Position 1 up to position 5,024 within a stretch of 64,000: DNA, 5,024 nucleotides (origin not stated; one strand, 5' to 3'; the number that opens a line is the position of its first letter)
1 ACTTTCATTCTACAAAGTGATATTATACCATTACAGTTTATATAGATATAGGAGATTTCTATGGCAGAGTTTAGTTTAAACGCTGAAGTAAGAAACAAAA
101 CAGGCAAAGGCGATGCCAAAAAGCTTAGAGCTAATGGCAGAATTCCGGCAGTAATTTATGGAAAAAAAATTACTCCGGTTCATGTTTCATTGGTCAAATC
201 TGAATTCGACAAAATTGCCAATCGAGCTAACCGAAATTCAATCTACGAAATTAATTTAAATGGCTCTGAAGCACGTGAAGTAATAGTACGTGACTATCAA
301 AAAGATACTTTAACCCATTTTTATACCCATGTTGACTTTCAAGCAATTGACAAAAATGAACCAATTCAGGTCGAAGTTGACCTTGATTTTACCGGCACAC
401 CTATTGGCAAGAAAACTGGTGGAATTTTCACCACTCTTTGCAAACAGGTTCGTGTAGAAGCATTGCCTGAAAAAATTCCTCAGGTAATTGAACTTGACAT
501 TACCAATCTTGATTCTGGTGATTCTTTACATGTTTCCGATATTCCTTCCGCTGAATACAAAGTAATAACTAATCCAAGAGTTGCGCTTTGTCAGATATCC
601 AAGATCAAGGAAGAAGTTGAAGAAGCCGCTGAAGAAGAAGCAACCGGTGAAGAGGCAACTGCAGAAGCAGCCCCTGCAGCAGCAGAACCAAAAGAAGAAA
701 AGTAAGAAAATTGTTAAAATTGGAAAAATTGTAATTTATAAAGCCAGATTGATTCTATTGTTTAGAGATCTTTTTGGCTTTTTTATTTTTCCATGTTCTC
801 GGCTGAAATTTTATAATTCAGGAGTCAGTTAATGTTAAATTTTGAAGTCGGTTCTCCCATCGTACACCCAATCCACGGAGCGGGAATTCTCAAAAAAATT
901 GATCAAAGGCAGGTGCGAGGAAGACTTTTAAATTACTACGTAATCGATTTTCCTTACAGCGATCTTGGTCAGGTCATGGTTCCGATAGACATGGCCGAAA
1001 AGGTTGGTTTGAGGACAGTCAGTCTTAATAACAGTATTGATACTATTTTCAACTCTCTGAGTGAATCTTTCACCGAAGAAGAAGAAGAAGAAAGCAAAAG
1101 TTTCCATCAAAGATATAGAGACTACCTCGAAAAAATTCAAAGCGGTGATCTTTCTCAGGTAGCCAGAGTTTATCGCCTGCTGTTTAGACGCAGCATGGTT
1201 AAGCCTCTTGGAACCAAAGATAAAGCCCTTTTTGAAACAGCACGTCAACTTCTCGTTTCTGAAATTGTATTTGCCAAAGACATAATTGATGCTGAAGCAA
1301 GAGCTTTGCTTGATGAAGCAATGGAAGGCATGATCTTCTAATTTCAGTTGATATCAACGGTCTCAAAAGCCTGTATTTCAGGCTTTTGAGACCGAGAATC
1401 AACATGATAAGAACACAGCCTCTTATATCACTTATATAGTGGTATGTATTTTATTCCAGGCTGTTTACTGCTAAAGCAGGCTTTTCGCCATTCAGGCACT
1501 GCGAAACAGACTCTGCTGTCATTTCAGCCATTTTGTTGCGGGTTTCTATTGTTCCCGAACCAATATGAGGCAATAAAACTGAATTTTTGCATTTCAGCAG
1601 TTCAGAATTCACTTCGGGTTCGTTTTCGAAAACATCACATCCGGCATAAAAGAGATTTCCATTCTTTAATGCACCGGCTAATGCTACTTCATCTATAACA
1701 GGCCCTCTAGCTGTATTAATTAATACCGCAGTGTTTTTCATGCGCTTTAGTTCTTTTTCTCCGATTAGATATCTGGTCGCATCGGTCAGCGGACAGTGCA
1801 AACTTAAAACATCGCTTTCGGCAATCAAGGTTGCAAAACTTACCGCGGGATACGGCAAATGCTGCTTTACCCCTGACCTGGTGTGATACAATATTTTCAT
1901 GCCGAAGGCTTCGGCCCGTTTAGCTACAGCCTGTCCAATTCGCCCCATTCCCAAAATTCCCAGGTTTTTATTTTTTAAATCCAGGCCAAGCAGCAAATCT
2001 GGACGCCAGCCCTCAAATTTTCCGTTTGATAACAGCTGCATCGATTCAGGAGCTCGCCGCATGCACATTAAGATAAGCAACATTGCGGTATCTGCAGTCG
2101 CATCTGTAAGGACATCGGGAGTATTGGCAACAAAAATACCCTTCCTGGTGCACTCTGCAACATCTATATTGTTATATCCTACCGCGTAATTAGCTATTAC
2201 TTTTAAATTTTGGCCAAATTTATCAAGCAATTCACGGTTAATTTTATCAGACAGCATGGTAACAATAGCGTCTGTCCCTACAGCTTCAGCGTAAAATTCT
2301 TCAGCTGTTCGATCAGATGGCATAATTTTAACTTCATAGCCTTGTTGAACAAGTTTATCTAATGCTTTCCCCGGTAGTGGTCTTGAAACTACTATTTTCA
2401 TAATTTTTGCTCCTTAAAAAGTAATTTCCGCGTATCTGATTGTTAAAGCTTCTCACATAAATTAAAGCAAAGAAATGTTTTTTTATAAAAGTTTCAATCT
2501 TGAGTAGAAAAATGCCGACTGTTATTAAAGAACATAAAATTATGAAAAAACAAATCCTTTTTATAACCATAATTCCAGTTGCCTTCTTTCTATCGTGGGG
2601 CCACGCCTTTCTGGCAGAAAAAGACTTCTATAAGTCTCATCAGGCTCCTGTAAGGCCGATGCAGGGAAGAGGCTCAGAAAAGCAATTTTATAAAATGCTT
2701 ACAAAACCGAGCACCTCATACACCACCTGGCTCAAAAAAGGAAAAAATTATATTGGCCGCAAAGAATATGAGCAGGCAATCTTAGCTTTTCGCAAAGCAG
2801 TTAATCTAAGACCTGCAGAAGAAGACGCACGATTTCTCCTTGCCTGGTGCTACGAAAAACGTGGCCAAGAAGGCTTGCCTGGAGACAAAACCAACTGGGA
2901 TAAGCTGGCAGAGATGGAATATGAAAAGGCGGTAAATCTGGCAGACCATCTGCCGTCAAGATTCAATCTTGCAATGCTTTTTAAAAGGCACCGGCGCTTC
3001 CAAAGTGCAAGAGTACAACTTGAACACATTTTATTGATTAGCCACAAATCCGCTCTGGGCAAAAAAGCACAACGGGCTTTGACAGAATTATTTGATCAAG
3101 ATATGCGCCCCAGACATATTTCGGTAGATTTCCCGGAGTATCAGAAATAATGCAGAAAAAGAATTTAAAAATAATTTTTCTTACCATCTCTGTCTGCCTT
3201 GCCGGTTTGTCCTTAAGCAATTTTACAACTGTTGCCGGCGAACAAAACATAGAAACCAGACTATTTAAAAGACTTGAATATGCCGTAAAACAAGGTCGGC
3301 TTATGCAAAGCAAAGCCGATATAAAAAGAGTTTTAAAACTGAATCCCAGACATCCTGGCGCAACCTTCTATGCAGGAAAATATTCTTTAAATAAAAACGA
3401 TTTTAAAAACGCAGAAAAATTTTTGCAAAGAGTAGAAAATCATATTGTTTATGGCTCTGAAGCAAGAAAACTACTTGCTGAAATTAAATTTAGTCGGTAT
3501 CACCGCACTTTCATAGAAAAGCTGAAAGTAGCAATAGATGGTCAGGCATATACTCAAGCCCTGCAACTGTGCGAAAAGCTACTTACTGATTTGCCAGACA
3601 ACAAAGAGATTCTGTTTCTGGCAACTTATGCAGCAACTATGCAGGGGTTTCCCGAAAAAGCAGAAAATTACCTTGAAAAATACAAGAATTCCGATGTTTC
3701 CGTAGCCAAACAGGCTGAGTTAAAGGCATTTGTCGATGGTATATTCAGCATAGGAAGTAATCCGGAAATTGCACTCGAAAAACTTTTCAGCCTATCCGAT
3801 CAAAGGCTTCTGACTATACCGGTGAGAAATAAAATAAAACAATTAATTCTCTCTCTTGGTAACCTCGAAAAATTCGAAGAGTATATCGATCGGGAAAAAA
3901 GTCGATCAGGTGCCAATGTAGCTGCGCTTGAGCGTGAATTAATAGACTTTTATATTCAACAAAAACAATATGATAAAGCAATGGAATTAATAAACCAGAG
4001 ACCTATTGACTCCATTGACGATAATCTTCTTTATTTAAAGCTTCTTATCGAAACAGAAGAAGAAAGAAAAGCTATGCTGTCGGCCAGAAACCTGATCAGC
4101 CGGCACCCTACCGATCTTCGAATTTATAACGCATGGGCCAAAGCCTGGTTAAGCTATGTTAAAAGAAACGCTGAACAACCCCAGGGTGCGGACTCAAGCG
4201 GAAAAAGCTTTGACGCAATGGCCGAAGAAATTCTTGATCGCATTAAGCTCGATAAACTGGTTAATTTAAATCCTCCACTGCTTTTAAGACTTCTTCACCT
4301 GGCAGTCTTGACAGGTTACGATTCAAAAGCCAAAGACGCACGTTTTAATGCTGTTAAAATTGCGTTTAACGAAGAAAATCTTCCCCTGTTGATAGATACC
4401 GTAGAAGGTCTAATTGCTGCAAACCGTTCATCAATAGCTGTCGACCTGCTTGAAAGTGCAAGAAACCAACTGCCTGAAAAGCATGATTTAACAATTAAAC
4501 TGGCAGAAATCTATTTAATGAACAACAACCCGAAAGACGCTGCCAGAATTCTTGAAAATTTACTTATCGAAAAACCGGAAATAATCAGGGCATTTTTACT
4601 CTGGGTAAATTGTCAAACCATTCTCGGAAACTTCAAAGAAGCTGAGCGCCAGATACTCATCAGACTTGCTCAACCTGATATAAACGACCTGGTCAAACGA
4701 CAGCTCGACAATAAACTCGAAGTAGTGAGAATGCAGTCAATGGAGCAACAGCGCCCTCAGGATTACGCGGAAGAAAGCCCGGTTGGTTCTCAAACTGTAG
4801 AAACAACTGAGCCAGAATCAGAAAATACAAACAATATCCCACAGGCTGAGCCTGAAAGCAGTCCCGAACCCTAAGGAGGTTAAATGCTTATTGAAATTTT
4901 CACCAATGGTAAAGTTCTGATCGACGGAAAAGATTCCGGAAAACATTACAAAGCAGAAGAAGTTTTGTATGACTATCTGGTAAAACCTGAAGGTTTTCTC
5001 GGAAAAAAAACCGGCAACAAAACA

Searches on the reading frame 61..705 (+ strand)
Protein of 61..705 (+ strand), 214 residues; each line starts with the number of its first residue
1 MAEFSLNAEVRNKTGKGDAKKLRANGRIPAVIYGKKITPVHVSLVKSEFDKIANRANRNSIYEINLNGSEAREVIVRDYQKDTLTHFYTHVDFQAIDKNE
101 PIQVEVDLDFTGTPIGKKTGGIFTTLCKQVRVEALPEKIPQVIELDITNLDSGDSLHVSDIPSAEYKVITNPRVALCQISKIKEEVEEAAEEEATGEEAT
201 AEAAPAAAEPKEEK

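Call 13: search_protein_families(library=pfam, proteins=[window:61-705:+], max_evalue=0.00001)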
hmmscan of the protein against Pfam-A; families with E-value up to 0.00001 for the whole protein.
window:61-705:+ (214 aa): 2 families
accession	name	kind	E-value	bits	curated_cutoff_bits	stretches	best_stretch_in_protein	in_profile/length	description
PF01386.24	Ribosomal_L25p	-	3.6e-25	88.7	23.6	1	6-93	1-82/82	Ribosomal L25p family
PF14693.11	Ribosomal_TL5_C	-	8.7e-21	74.5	27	1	102-181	2-82/84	Ribosomal protein TL5, C-terminal domain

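Call 38: find_encoding_contigs(protein=window:61-705:+, flank=10000, max_places=3)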
Protein window:61-705:+ (214 aa): no gene with exactly this product is on record in the collection.

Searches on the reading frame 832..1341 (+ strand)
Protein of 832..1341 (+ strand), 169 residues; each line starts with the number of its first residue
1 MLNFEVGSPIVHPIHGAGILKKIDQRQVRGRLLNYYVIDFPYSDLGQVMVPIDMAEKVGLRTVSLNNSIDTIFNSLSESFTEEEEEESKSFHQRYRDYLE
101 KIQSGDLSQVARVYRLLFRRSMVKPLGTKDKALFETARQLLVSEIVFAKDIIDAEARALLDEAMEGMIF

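Call 13: search_protein_families(library=pfam, proteins=[window:832-1341:+], max_evalue=0.00001)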
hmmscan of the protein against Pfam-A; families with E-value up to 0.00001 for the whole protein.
window:832-1341:+ (169 aa): 2 families
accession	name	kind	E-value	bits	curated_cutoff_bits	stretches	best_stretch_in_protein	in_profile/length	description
PF21095.3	CarD_C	-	1.3e-23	83.2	23.1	1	78-161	4-87/87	CarD, C-terminal domain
PF02559.22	CarD_TRCF_RID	-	2e-10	41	23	1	4-62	1-55/57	CarD-like/TRCF RID domain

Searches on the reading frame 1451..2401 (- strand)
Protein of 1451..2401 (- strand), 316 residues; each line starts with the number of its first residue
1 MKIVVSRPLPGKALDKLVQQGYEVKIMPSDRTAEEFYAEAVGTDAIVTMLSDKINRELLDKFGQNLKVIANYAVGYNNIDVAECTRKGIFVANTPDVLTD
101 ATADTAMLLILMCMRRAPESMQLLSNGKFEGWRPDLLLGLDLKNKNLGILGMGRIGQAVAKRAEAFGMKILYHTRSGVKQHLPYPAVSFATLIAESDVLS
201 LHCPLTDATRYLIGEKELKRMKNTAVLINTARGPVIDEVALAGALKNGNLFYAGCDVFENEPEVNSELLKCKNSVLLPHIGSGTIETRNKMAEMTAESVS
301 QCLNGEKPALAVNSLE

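Call 13: search_protein_families(library=pfam, proteins=[window:1451-2401:-], max_evalue=0.00001)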
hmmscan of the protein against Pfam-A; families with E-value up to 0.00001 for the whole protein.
window:1451-2401:- (316 aa): 2 families
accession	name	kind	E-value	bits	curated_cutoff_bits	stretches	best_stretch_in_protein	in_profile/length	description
PF02826.25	2-Hacid_dh_C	-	3.2e-57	193.2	25.1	1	108-281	2-178/178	D-isomer specific 2-hydroxyacid dehydrogenase, NAD binding domain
PF00389.36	2-Hacid_dh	-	1.5e-30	106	24.6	1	4-313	2-134/134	D-isomer specific 2-hydroxyacid dehydrogenase, catalytic domain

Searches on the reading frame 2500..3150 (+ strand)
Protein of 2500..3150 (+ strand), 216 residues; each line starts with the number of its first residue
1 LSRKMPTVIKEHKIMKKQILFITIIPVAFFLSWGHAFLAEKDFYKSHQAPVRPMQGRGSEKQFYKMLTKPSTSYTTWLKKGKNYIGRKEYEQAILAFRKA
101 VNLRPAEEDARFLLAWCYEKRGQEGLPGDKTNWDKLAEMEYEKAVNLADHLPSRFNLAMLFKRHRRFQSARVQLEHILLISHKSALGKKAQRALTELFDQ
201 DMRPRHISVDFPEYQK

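Call 13: search_protein_families(library=pfam, proteins=[window:2500-3150:+], max_evalue=0.00001)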
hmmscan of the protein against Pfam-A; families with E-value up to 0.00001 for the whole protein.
window:2500-3150:+ (216 aa): 2 families
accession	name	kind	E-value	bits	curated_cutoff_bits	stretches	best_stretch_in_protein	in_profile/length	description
PF13181.12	TPR_8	-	4.9e-07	29.8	25.7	0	75-106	2-33/34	Tetratricopeptide repeat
PF07719.23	TPR_2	-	2.4e-06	27.7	27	0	76-105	3-32/34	Tetratricopeptide repeat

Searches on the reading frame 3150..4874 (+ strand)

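Call 13: search_protein_families(library=pfam, proteins=[window:3150-4874:+], max_evalue=0.00001)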
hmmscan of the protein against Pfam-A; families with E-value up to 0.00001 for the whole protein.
window:3150-4874:+ (574 aa): 5 families
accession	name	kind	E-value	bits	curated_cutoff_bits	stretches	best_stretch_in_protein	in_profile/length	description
PF14559.12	TPR_19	-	3.1e-18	66.3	25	0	422-477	2-57/68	Tetratricopeptide repeat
PF12895.13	ANAPC3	-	2.2e-12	47.5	27.2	0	435-500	13-77/82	Anaphase-promoting complex, cyclosome, subunit 3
PF13432.12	TPR_16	-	3.9e-11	43.6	32.7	0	44-95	6-57/65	Tetratricopeptide repeat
PF13428.12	TPR_14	-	2.7e-10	40.3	23.5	0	447-484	3-40/44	Tetratricopeptide repeat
PF25060.1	ARM_TT21_2nd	-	2.7e-08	34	27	0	432-502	44-113/270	Tetratricopeptide repeat protein 21 second ARM domain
